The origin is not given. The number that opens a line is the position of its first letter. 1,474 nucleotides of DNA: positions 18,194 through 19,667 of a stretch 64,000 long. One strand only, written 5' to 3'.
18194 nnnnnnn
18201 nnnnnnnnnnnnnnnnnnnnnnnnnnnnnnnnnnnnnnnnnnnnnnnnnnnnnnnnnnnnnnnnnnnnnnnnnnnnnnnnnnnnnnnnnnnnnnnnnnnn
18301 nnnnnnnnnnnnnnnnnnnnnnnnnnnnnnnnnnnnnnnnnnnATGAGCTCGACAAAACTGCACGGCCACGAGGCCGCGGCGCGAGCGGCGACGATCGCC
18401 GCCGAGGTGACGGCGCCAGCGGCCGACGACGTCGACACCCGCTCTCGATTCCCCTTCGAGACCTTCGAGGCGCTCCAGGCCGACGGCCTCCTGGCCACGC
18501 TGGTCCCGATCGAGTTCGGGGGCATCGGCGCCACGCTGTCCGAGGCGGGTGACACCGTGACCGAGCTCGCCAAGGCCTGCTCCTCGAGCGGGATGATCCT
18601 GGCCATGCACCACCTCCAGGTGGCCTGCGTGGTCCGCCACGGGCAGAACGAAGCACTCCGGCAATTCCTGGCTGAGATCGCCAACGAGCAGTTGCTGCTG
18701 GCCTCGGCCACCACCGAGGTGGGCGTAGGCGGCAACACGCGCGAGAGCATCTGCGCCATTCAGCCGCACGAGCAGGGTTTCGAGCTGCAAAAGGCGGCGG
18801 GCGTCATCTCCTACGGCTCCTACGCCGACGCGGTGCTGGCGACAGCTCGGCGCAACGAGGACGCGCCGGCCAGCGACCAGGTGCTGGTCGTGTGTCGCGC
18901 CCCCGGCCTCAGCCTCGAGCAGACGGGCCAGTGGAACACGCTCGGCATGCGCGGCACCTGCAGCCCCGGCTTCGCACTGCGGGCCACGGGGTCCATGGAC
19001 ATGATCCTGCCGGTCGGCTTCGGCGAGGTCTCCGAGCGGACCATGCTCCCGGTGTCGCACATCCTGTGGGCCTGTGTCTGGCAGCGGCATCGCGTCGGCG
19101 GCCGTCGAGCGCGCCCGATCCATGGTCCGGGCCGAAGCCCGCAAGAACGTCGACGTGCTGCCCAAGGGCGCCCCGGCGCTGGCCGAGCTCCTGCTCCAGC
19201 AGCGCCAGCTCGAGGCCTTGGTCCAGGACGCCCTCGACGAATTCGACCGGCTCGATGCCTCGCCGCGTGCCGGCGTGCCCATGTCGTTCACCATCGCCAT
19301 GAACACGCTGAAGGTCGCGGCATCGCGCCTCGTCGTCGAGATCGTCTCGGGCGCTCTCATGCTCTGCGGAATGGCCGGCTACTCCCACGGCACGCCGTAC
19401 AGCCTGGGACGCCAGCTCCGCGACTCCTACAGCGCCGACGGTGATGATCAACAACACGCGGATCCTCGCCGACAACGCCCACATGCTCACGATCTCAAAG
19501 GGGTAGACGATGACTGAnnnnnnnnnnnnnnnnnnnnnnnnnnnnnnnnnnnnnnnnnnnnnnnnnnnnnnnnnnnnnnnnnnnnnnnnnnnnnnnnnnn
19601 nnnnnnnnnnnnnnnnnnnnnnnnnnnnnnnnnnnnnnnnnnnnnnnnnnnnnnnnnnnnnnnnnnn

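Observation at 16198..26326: Eight translationally coupled genes around an aaRS-like amino acid:carrier-protein ligase and a Wzx flippase: candidate envelope-glycan aminoacylation system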

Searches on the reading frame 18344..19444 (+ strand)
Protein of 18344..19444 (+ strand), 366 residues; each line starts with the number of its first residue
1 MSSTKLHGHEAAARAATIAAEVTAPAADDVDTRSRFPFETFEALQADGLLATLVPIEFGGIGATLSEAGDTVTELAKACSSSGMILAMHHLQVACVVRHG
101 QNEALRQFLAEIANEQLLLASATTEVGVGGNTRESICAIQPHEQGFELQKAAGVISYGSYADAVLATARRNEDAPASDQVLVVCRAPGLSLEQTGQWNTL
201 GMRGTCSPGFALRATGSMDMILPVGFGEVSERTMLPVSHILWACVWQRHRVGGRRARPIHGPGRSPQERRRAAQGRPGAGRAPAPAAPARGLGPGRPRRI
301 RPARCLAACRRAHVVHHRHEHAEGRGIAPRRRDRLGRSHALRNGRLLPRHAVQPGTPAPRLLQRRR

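Call 5: search_protein_families(library=pfam, max_evalue=0.01, proteins=[window:18344-19444:+])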
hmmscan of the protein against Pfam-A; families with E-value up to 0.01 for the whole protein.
window:18344-19444:+ (366 aa): 1 family
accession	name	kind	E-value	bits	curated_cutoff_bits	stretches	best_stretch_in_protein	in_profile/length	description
PF02771.21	Acyl-CoA_dh_N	-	1.7e-15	57.8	22.9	1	13-114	9-111/113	Acyl-CoA dehydrogenase, N-terminal domain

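Call 7: search_protein_families(library=ncbifam, max_evalue=0.01, proteins=[window:18344-19444:+])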
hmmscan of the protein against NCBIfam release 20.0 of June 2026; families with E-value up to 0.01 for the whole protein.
window:18344-19444:+ (366 aa): 16 families
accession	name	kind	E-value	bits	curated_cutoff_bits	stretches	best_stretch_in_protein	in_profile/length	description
NF049984.1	Rv1679_FadE16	equivalog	4.1e-23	82.2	600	1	21-212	10-199/371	Rv1679 family acyl-CoA dehydrogenase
NF042972.1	AcrlCoAredClosAcrC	equivalog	1.6e-18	66.5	640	1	16-192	17-195/378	acryloyl-CoA reductase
TIGR04022.1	sulfur_SfnB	equivalog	5.1e-16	58.5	430.9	1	10-211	8-203/391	SfnB family sulfur acquisition oxidoreductase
NF042439.1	SulpropCoADesulf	equivalog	1.8e-12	46.7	600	1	13-205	2-196/379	3-sulfinopropanoyl-CoA desulfinase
NF053553.1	prodigi_MBC_PigA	equivalog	9.2e-11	41.5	500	1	13-199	14-205/381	prodigiosin MBC biosynthesis dehydrogenase PigA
NF043006.1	CyhCrbnylCoADH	equivalog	2.5e-10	39.9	650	1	17-205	17-205/380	cyclohexane-1-carbonyl-CoA dehydrogenase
NF045552.1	GlutCoADH_Des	equivalog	5.5e-09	35.7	470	1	17-174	18-177/387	glutaryl-CoA dehydrogenase Acd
NF043015.1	DibenthMonoxDszC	equivalog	9.2e-09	34.5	850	1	41-207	47-213/415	dibenzothiophene monooxygenase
NF045629.1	monooxsub_HsaA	equivalog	3.3e-08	32.7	450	1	26-208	14-182/383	3-hydroxy-9,10-secoandrosta-1,3,5(10)-triene-9,17-dione monooxygenase oxygenase subunit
NF045652.1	ProlPCPDhRedW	equivalog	9.7e-08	31.2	650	1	40-205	36-204/376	L-prolyl-[peptidyl-carrier protein] dehydrogenase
NF045920.1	HphnlacHdxOX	equivalog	1.3e-06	27.6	650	1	25-206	14-181/384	p-hydroxyphenylacetate 3-hydroxylase oxygenase component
TIGR03207.1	cyc_hxne_CoA_dh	equivalog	6.6e-06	25.1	575.35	1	12-189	9-189/372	cyclohexanecarboxyl-CoA dehydrogenase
NF037942.1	ac_ACP_DH_MbtN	equivalog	2.2e-05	23.4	700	1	30-183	24-175/376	mycobactin biosynthesis acyl-ACP dehydrogenase MbtN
NF008997.0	PRK12341.1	equivalog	3.4e-05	23.1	537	1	18-174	20-175/382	acyl-CoA dehydrogenase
NF002885.1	PRK03354.1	equivalog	0.00024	20.3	540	1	29-193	31-194/378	crotonobetainyl-CoA dehydrogenase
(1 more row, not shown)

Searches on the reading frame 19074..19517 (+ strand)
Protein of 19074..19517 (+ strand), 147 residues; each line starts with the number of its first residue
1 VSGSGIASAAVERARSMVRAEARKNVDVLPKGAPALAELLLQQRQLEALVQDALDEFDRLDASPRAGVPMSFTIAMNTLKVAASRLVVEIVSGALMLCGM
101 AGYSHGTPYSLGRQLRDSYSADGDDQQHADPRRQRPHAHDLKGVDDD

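Call 5: search_protein_families(library=pfam, max_evalue=0.01, proteins=[window:19074-19517:+])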
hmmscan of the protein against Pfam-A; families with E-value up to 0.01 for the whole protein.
window:19074-19517:+ (147 aa): 1 family
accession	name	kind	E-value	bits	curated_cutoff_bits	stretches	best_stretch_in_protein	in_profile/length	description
PF00441.29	Acyl-CoA_dh_1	-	2.7e-07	31.3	22.4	1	5-118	24-128/150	Acyl-CoA dehydrogenase, C-terminal domain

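Call 7: search_protein_families(library=ncbifam, max_evalue=0.01, proteins=[window:19074-19517:+])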
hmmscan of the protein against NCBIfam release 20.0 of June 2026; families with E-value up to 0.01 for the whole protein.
window:19074-19517:+ (147 aa): 0 families
